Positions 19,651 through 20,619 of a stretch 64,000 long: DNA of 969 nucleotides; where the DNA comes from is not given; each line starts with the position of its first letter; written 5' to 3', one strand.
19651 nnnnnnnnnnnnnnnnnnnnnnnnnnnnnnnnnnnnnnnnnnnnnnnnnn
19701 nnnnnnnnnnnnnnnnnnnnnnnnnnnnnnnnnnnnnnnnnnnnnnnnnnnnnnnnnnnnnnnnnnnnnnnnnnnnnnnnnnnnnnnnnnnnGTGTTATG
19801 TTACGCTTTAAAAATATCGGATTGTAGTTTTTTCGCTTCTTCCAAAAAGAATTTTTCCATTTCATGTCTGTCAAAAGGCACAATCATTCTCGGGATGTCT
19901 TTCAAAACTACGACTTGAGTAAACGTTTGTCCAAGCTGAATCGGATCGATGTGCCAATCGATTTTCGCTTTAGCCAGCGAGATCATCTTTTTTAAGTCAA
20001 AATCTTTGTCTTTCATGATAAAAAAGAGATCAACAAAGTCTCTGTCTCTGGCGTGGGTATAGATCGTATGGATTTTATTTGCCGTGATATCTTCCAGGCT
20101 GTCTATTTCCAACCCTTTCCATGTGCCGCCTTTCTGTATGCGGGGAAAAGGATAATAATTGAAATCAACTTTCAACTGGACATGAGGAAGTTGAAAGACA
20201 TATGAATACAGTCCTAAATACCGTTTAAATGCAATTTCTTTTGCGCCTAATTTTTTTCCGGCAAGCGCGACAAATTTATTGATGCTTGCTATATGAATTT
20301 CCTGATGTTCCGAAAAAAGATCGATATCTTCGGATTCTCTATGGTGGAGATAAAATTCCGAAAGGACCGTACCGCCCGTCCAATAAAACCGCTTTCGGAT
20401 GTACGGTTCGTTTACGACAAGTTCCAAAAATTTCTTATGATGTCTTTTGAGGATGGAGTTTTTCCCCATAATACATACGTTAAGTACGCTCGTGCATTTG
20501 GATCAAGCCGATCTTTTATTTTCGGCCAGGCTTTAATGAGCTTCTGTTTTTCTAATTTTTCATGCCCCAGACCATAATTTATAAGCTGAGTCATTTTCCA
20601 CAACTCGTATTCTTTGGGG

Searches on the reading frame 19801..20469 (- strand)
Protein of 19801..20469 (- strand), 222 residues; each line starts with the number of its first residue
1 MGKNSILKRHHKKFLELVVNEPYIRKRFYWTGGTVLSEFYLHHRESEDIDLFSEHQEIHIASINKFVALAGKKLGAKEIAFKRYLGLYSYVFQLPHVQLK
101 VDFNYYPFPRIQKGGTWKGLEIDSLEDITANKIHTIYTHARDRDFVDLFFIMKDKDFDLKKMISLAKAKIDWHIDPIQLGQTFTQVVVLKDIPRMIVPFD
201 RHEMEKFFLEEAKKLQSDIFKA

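Call 3: search_protein_families(library=pfam, proteins=[window:19801-20469:-], max_evalue=1)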
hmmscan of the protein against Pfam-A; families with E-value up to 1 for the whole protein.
window:19801-20469:- (222 aa): 2 families
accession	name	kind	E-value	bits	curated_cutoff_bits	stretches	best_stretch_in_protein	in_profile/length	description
PF08843.17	AbiEii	-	1.6e-14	54.9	22.5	1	26-183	13-203/238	Nucleotidyl transferase AbiEii toxin, Type IV TA system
PF09970.15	DUF2204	-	0.059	13.4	20.3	0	28-61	19-52/181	Nucleotidyl transferase of unknown function (DUF2204)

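Call 4: search_protein_families(library=padloc, proteins=[window:19801-20469:-], max_evalue=1)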
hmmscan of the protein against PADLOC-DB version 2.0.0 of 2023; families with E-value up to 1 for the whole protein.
window:19801-20469:- (222 aa): 20 families
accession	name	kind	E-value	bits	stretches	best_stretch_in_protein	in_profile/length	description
PDLC02304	AbiEii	-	4.9e-11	41.1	2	123-173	159-209/260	AbiEii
PDLC02307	AbiEii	-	9.9e-10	36.6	1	8-163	5-156/219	AbiEii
PDLC02294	AbiEii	-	5.4e-09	34.2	1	17-166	34-200/260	AbiEii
PDLC02288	AbiEii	-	8.9e-08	29.4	2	124-162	172-214/294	AbiEii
PDLC02323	AbiEii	-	1.8e-07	29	2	125-170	157-199/248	AbiEii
PDLC02296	AbiEii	-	6.5e-06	23.5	2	119-210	163-250/282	AbiEii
PDLC02313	AbiEii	-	7.1e-06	23.7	2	110-157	147-194/254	AbiEii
PDLC02292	AbiEii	-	7.4e-05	20.7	1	15-66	38-86/283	AbiEii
PDLC02291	AbiEii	-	0.00014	19.3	1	124-164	168-212/310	AbiEii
PDLC02328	AbiEii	-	0.0002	19.3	1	30-181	17-168/203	AbiEii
PDLC02303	AbiEii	-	0.00049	17.6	1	25-61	38-75/249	AbiEii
PDLC02289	AbiEii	-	0.00074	17.1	1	18-59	45-85/309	AbiEii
PDLC02305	AbiEii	-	0.0024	15.1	1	98-161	127-200/306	AbiEii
PDLC02314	AbiEii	-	0.0038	14.6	1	6-61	32-85/290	AbiEii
PDLC02329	AbiEii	-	0.011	13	0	138-170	195-227/294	AbiEii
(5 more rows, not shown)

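Call 5: search_protein_families(library=ncbifam, proteins=[window:19801-20469:-], max_evalue=1)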
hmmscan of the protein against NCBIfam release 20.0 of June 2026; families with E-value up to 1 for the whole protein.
window:19801-20469:- (222 aa): 0 families

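Call 8: search_protein_families(library=phrogs, proteins=[window:19801-20469:-], max_evalue=1)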
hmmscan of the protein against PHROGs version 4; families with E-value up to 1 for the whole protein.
window:19801-20469:- (222 aa): 0 families

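Call 13: search_solved_structures(query=window:19801-20469:-, max_evalue=1, show_alignments=2)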
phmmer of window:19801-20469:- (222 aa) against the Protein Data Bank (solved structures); distinct sequences matched with E-value up to 1: 2.
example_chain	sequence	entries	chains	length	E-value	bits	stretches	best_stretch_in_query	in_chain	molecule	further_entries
4o8s_A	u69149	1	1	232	0.00066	22.7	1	11-202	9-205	Putative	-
4ok0_A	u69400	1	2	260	0.00095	22.2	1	11-201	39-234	Putative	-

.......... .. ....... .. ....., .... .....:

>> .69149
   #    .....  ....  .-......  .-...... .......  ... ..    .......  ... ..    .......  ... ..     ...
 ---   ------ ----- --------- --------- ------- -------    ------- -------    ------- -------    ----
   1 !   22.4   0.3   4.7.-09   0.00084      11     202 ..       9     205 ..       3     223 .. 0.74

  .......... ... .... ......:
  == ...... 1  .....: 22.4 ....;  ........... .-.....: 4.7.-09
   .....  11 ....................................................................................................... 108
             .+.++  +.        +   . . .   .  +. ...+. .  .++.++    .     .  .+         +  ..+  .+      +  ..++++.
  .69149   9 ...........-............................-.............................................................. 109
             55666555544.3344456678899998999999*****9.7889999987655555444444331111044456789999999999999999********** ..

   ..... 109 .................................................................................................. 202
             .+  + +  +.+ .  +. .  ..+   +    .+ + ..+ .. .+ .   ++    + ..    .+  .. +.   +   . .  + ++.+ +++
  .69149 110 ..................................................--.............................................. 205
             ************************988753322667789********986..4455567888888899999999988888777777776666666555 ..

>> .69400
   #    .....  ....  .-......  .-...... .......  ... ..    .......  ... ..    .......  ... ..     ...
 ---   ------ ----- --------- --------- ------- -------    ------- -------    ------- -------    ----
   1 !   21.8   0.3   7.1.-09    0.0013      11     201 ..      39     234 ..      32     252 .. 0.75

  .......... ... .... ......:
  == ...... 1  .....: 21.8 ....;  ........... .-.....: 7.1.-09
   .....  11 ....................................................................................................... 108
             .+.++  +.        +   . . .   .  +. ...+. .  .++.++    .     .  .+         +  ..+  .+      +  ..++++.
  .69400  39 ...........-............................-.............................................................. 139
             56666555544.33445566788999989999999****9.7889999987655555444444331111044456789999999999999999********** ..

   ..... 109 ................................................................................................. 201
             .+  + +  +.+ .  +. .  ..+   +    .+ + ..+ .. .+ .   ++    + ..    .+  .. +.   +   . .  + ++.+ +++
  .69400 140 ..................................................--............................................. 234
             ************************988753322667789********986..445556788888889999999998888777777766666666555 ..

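Call 35: search_solved_structures(query=A2, max_evalue=10, show_alignments=5)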
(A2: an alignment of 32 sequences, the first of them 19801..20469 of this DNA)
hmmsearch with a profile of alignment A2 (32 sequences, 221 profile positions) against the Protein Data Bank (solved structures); distinct sequences matched with E-value up to 10: 2.
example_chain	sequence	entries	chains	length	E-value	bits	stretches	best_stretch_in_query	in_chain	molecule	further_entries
4o8s_A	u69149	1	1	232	4.6e-06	29.8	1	29-160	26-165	Putative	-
4ok0_A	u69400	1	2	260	6.6e-06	29.2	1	29-160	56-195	Putative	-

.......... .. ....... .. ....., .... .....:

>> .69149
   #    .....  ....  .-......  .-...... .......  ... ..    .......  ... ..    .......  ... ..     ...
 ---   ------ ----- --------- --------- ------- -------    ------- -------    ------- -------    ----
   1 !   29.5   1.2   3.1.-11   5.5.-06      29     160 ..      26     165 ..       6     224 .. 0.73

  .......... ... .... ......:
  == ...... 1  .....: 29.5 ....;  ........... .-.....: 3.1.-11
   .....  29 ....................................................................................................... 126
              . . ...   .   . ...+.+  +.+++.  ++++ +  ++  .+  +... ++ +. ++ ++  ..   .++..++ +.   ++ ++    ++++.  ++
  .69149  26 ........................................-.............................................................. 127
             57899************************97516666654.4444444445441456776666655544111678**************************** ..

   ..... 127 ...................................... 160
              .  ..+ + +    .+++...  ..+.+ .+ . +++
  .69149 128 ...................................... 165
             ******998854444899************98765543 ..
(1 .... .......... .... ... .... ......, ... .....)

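Call 37: find_homologous_proteins(query=window:19801-20469:-, max_evalue=0.001)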
Query window:19801-20469:- (222 aa): 1462 proteins with E <= 0.001 among 1677 candidates; the best 120 are listed.
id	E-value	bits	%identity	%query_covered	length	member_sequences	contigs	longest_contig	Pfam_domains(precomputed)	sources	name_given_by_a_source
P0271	4.6e-145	499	100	100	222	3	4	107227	PF08843.18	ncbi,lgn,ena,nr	ncbi:nucleotidyl transferase AbiEii/AbiGii toxin family protein [Patescibacteria group bacterium]|nr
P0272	9.8e-128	442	88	100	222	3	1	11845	PF08843.18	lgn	-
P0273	3.3e-119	414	83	100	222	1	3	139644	PF08843.18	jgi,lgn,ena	-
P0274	1.0e-116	406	81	100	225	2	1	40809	PF08843.18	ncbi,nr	ncbi:MAG: nucleotidyl transferase AbiEii/AbiGii toxin family protein [bacterium]|nr:nucleotidyl tran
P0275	1.6e-113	396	78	100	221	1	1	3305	PF08843.18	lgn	-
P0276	1.2e-109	383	75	99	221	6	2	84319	PF08843.18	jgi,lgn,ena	jgi:predicted nucleotidyltransferase component of viral defense system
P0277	1.5e-109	383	77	100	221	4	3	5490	PF08843.18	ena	-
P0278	8.3e-109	380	75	99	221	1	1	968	PF08843.18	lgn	-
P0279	5.8e-107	374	75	100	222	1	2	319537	PF08843.18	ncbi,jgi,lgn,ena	-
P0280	8.7e-107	374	76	100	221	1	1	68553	PF08843.18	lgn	-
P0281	2.7e-105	369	72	100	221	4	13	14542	PF08843.18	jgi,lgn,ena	-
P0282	4.1e-105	368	76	100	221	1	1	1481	PF08843.18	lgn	-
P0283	9.8e-105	367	75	100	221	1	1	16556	PF08843.18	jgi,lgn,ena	-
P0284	1.4e-104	367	76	100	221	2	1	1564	PF08843.18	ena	-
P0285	1.1e-103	364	70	99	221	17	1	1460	PF08843.18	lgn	-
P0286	7.3e-103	361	70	100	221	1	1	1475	PF08843.18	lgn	-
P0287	9.8e-102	357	70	99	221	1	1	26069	PF08843.18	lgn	-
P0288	1.3e-100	354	70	100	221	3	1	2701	PF08843.18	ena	-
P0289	2.2e-100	353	68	99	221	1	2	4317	PF08843.18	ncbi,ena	-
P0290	3.5e-100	352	69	100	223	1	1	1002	PF08843.18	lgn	-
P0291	2.7e-99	349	70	100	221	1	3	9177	PF08843.18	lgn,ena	-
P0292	8.0e-99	348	67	100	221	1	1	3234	PF08843.18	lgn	-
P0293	1.7e-98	347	68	100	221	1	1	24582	PF08843.18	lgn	-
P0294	8.6e-97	341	67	100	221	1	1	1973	PF08843.18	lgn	-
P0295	3.3e-96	339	70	100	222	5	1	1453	PF08843.18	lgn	-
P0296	9.2e-96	338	68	100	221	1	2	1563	PF08843.18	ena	-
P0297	9.4e-96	338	67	100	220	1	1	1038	PF08843.18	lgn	-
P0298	3.4e-95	336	68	100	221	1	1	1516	PF08843.18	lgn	-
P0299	4.1e-95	336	68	100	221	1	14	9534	PF08843.18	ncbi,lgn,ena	ncbi:MAG: nucleotidyl transferase AbiEii/AbiGii toxin family protein [Patescibacteria group bacteriu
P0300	4.5e-95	336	67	100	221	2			PF08843.18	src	-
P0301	5.3e-95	335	67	100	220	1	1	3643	PF08843.18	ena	-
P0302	9.0e-95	335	67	100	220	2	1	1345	PF08843.18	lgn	-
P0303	1.4e-94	334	67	100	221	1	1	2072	PF08843.18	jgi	jgi:predicted nucleotidyltransferase component of viral defense system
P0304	1.6e-94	334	67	100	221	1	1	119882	PF08843.18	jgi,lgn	-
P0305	3.9e-94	333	66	100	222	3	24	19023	PF08843.18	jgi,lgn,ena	-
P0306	4.3e-94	332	66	100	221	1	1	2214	PF08843.18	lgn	-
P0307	4.6e-94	332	67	100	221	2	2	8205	PF08843.18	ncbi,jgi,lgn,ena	-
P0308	4.8e-94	332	64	100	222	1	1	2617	PF08843.18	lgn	-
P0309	8.7e-94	331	68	100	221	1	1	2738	PF08843.18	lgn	-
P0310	8.8e-94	331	66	100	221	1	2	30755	PF08843.18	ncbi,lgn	-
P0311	9.1e-94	331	65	100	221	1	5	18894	PF08843.18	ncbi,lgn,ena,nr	ncbi:nucleotidyl transferase AbiEii/AbiGii toxin family protein [Candidatus Shapirobacteria bacteriu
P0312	1.1e-93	331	67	100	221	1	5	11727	PF08843.18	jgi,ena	-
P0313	2.1e-93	330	67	99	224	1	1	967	PF08843.18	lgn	-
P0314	4.8e-93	329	68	100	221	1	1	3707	PF08843.18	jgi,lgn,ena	-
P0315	1.1e-92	328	68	100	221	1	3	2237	PF08843.18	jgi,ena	jgi:predicted nucleotidyltransferase component of viral defense system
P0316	2.4e-92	327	64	99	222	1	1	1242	PF08843.18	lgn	-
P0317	1.3e-91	324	66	100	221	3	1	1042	PF08843.18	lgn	-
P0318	1.4e-91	324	67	100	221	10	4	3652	PF08843.18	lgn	-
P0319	1.5e-91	324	65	100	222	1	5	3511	PF08843.18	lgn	-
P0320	1.6e-91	324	66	100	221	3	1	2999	PF08843.18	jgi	jgi:predicted nucleotidyltransferase component of viral defense system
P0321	1.6e-91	324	67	100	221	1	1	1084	PF08843.18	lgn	-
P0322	1.9e-91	324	63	100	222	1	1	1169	PF08843.18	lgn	-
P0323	2.0e-91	324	64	100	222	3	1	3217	PF08843.18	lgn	-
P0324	9.6e-91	321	66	99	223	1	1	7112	PF08843.18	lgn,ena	-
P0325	1.4e-90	321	65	100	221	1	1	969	PF08843.18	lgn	-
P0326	2.2e-90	320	66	100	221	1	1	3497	PF08843.18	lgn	-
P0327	3.6e-90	320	65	100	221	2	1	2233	PF08843.18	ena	-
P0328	4.2e-90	319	64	100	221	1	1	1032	PF08843.18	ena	-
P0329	4.6e-90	319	63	100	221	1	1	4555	PF08843.18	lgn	-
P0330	6.8e-90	319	63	100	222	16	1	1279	PF08843.18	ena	-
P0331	8.6e-90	318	65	99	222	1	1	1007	PF08843.18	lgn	-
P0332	1.7e-89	317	66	100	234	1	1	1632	PF08843.18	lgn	-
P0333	2.8e-89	317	64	100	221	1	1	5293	PF08843.18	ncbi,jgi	jgi:predicted nucleotidyltransferase component of viral defense system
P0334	2.9e-89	317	64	100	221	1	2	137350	PF08843.18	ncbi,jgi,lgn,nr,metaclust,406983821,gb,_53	ncbi:MAG: hypothetical protein ACD_19C00426G0052 [uncultured bacterium]|nr:MAG: hypothetical protein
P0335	3.0e-89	317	62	100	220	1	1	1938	PF08843.18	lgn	-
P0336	3.4e-89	316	65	99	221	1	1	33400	PF08843.18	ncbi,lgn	-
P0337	3.7e-89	316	63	100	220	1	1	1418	PF08843.18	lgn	-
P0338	3.7e-89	316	66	99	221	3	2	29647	PF08843.18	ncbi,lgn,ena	-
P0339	8.9e-89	315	63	100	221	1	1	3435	PF08843.18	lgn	-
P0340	1.4e-88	314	65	100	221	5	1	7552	PF08843.18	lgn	-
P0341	1.4e-88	314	64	100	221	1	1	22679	PF08843.18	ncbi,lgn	-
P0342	1.7e-88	314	62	100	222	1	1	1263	PF08843.18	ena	-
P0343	2.3e-88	314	65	99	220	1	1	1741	PF08843.18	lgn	-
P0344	6.4e-88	312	63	100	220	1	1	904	PF08843.18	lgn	-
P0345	9.5e-88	312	62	100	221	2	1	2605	PF08843.18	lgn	-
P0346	1.4e-87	311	64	100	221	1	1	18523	PF08843.18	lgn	-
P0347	2.0e-87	311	62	100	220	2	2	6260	PF08843.18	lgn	-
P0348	1.2e-86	308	64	100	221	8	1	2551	PF08843.18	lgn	-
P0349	1.6e-86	308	62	100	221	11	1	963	PF08843.18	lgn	-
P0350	1.7e-86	307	62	100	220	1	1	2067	PF08843.18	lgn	-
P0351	3.8e-86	306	61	100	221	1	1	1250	PF08843.18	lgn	-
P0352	4.1e-86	306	62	100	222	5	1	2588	PF08843.18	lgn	-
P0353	1.1e-85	305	62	99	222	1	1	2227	PF08843.18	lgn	-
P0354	1.4e-85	304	62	99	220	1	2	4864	PF08843.18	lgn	-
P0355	2.0e-85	304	62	100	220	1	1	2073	PF08843.18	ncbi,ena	-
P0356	2.0e-85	304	61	100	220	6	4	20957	PF08843.18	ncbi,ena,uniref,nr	ncbi:MAG: hypothetical protein UV54_C0006G0017 [Candidatus Beckwithbacteria bacterium GW2011_GWA2_43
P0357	2.2e-85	304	62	100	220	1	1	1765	PF08843.18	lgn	-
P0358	1.1e-84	302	62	99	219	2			PF08843.18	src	-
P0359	1.2e-84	302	62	100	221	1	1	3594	PF08843.18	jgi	jgi:predicted nucleotidyltransferase component of viral defense system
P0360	1.7e-84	301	59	100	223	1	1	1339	PF08843.18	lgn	-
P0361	1.5e-83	298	62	100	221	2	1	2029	PF08843.18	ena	-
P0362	1.6e-83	298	59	100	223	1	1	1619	PF08843.18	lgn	-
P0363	1.9e-83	298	59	100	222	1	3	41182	PF08843.18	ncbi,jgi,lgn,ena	-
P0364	2.4e-83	297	59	100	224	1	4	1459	PF08843.18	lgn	-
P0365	3.5e-83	297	59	99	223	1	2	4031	PF08843.18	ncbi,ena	-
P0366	3.7e-83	297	58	100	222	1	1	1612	PF08843.18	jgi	jgi:predicted nucleotidyltransferase component of viral defense system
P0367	5.1e-83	296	58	100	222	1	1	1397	PF08843.18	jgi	jgi:predicted nucleotidyltransferase component of viral defense system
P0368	2.6e-82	294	59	100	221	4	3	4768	PF08843.18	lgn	-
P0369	3.5e-82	293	59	99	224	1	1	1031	PF08843.18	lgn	-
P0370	4.7e-82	293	59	99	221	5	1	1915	PF08843.18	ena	-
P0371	5.2e-82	293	59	100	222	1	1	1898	PF08843.18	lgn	-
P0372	6.7e-82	293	62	93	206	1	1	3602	PF08843.18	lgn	-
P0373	1.3e-81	292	60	100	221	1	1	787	PF08843.18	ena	-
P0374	1.9e-81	291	57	99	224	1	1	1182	PF08843.18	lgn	-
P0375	3.2e-81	290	58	99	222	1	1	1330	PF08843.18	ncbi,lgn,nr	ncbi:MAG: nucleotidyl transferase AbiEii/AbiGii toxin family protein [Candidatus Azambacteria bacter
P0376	3.4e-81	290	57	100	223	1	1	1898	PF08843.18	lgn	-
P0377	3.5e-81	290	58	100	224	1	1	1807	PF08843.18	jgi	jgi:predicted nucleotidyltransferase component of viral defense system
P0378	9.3e-81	289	58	99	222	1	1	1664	PF08843.18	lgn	-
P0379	1.2e-80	288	57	100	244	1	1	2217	PF08843.18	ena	-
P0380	2.3e-80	288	58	100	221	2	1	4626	PF08843.18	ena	-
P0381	2.3e-80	288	58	100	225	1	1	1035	PF08843.18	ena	-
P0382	3.3e-80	287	63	93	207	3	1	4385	PF08843.18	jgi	-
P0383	3.5e-80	287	56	100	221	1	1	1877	PF08843.18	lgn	-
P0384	3.8e-80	287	57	99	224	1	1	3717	PF08843.18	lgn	-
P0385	4.5e-80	287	59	100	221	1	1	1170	PF08843.18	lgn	-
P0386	4.5e-80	287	60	100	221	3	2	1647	PF08843.18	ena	-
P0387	5.2e-80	286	58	100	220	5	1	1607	PF08843.18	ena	-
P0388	7.7e-80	286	57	100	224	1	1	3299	PF08843.18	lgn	-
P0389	1.4e-79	285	58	99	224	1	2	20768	PF08843.18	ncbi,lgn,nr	ncbi:nucleotidyl transferase AbiEii/AbiGii toxin family protein [Candidatus Gottesmanbacteria bacter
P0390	3.1e-79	284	57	100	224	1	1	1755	PF08843.18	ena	-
